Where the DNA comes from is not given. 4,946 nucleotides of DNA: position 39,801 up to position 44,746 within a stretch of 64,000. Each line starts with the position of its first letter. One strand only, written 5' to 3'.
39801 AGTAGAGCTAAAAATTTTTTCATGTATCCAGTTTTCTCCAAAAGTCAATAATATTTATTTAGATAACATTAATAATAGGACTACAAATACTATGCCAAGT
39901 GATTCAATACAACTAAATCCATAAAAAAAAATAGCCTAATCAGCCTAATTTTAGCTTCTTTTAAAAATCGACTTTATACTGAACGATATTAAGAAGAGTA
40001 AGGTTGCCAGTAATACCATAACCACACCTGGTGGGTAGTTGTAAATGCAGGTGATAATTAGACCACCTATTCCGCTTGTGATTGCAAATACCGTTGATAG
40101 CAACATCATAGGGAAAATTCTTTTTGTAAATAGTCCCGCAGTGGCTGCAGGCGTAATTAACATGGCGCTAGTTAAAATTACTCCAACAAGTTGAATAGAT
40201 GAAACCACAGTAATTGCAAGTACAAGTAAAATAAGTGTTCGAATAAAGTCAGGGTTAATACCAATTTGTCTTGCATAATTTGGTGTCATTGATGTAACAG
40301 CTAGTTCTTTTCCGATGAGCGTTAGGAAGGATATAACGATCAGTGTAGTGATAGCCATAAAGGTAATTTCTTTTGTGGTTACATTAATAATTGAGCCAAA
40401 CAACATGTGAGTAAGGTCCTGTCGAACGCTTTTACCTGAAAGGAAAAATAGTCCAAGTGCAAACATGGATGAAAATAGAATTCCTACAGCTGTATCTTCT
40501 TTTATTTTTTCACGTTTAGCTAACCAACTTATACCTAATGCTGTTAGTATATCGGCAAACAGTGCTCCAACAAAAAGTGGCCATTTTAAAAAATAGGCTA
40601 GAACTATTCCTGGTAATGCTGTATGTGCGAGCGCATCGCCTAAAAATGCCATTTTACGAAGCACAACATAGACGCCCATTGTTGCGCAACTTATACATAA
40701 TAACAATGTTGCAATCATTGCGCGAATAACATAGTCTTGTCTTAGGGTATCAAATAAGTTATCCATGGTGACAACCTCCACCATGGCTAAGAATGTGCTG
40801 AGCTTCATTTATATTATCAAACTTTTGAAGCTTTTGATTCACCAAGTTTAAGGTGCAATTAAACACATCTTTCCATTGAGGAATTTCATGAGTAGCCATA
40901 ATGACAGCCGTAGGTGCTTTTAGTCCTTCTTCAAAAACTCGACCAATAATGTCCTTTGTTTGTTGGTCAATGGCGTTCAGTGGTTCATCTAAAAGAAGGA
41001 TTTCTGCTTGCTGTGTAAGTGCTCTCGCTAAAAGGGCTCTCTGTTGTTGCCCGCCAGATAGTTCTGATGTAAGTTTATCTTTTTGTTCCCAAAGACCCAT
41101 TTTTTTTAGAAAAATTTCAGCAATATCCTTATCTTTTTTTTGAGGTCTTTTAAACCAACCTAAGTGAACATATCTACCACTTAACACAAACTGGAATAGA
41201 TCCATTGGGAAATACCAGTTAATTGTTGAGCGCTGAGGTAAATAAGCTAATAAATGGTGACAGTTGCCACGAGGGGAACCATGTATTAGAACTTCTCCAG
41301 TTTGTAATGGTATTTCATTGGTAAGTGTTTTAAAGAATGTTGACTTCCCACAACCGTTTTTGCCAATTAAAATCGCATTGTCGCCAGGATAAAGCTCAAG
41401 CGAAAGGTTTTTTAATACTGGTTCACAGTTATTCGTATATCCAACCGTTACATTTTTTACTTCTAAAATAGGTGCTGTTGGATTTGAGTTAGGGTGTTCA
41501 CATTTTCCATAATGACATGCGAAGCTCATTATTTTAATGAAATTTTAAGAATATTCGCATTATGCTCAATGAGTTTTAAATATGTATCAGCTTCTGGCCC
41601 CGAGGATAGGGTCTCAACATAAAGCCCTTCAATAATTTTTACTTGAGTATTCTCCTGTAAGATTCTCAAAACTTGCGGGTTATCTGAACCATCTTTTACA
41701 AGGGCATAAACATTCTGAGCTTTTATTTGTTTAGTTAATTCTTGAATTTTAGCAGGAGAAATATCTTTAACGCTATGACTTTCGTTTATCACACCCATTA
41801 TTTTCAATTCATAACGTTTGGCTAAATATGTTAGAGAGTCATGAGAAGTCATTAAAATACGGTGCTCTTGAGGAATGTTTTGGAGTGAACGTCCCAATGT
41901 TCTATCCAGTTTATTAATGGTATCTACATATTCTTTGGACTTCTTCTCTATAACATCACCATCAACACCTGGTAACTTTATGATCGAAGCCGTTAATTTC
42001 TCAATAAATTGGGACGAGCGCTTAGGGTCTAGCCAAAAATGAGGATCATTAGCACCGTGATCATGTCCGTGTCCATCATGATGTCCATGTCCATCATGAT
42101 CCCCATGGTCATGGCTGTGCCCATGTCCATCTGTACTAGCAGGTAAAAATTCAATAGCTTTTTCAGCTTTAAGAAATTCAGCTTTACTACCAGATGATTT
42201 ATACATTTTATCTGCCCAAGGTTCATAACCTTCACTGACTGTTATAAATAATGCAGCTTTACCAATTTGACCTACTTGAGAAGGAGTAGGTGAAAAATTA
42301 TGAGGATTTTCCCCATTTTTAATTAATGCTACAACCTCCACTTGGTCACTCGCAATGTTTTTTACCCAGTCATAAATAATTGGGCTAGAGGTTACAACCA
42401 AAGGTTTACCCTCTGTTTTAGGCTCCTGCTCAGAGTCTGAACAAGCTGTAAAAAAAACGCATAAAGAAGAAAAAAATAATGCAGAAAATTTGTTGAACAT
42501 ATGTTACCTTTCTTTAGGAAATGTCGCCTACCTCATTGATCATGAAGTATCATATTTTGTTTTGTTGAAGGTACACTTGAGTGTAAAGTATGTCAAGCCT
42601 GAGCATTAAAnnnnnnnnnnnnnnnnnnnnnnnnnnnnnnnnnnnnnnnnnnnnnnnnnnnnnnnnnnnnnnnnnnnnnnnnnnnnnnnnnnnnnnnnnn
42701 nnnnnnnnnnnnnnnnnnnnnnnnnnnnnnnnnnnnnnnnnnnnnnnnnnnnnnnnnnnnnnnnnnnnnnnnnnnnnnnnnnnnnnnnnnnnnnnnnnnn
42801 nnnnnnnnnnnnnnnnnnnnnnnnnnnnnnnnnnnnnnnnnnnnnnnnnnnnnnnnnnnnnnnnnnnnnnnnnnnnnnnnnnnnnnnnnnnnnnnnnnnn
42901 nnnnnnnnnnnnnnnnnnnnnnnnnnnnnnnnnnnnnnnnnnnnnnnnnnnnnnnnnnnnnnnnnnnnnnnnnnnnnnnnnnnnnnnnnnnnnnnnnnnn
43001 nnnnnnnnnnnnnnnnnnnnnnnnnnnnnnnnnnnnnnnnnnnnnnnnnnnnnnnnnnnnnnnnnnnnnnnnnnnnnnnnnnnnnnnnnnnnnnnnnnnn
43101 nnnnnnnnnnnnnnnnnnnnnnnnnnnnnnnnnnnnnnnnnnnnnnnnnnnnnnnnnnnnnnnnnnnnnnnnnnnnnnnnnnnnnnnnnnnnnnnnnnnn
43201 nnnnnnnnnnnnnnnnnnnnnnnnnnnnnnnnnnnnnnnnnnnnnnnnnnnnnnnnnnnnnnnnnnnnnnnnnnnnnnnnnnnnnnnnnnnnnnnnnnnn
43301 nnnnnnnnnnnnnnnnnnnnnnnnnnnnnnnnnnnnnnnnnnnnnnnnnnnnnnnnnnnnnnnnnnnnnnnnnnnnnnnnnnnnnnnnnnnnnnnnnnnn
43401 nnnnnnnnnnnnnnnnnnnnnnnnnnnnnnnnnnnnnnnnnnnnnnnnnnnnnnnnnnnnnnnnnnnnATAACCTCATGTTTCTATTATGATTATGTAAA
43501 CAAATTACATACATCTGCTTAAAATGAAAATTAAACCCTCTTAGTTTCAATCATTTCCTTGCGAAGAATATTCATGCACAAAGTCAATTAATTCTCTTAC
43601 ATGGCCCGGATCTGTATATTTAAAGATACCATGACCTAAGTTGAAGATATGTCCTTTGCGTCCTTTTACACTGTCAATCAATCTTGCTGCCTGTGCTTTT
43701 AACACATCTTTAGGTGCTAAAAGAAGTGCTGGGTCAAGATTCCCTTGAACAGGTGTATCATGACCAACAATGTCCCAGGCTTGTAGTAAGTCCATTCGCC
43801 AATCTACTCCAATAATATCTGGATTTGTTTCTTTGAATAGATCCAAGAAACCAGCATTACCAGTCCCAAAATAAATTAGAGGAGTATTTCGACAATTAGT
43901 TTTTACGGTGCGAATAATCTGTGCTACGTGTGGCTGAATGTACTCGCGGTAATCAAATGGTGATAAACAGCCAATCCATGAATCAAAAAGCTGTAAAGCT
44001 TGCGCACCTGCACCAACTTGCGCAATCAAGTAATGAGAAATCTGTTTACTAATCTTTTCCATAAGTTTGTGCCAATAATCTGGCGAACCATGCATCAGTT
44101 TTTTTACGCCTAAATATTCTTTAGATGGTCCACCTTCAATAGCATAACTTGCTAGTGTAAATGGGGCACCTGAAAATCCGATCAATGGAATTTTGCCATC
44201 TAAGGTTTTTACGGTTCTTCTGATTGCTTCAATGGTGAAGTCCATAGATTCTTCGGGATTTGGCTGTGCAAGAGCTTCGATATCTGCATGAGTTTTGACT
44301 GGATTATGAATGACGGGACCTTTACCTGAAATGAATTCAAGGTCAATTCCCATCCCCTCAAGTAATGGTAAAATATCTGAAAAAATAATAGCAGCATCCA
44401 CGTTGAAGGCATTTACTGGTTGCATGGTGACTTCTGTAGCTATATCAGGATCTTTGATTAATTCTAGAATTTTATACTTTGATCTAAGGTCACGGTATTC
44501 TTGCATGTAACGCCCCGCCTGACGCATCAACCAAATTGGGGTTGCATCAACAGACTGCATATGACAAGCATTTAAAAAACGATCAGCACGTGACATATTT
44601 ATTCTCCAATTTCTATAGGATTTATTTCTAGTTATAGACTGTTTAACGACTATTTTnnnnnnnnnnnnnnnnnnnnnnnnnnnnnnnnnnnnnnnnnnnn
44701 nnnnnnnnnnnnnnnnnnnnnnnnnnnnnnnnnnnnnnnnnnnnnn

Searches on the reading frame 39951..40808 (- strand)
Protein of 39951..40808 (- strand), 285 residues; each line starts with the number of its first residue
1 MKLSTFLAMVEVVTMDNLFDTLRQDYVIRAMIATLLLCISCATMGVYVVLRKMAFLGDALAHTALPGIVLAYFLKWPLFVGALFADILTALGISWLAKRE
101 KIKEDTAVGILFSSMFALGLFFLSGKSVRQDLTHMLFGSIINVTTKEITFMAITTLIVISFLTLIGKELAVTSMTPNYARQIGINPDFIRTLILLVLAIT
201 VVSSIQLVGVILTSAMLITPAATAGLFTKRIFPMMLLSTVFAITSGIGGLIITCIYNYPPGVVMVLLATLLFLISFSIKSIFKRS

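Call 68: search_protein_families(library=pfam, proteins=[window:39951-40808:-], max_evalue=0.0001)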
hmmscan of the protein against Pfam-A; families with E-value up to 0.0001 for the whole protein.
window:39951-40808:- (285 aa): 2 families
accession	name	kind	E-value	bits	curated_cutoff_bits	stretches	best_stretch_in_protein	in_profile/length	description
PF00950.22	ABC-3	-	3.8e-72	243.4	20.1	1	25-277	3-256/258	ABC 3 transport family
PF01032.23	FecCD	-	3.1e-10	40.1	26.5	1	54-274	83-307/311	FecCD transport family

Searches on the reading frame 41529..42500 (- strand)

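Call 68: search_protein_families(library=pfam, proteins=[window:41529-42500:-], max_evalue=0.0001)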
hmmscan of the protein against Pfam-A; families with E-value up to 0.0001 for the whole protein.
window:41529-42500:- (323 aa): 1 family
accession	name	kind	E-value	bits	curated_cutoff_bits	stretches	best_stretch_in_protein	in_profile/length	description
PF01297.22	ZnuA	-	7.4e-62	209.6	29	1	35-319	1-261/263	Zinc-uptake complex component A periplasmic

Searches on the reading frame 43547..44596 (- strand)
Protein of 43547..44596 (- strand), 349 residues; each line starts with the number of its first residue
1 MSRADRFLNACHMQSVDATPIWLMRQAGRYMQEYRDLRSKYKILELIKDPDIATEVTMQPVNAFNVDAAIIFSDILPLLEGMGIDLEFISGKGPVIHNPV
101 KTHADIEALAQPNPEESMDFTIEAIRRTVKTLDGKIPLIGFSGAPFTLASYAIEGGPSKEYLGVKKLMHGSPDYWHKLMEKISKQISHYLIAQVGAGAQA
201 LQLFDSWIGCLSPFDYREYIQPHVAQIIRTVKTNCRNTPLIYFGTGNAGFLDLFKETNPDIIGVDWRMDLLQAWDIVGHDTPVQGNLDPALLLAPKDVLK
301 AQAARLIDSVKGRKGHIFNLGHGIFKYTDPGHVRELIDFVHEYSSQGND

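Call 68: search_protein_families(library=pfam, proteins=[window:43547-44596:-], max_evalue=0.0001)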
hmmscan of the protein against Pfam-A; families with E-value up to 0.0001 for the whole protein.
window:43547-44596:- (349 aa): 1 family
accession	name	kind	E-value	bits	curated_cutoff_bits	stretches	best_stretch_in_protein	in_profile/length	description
PF01208.23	URO-D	-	9.3e-125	416.6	23.9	1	4-343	3-346/346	Uroporphyrinogen decarboxylase (URO-D)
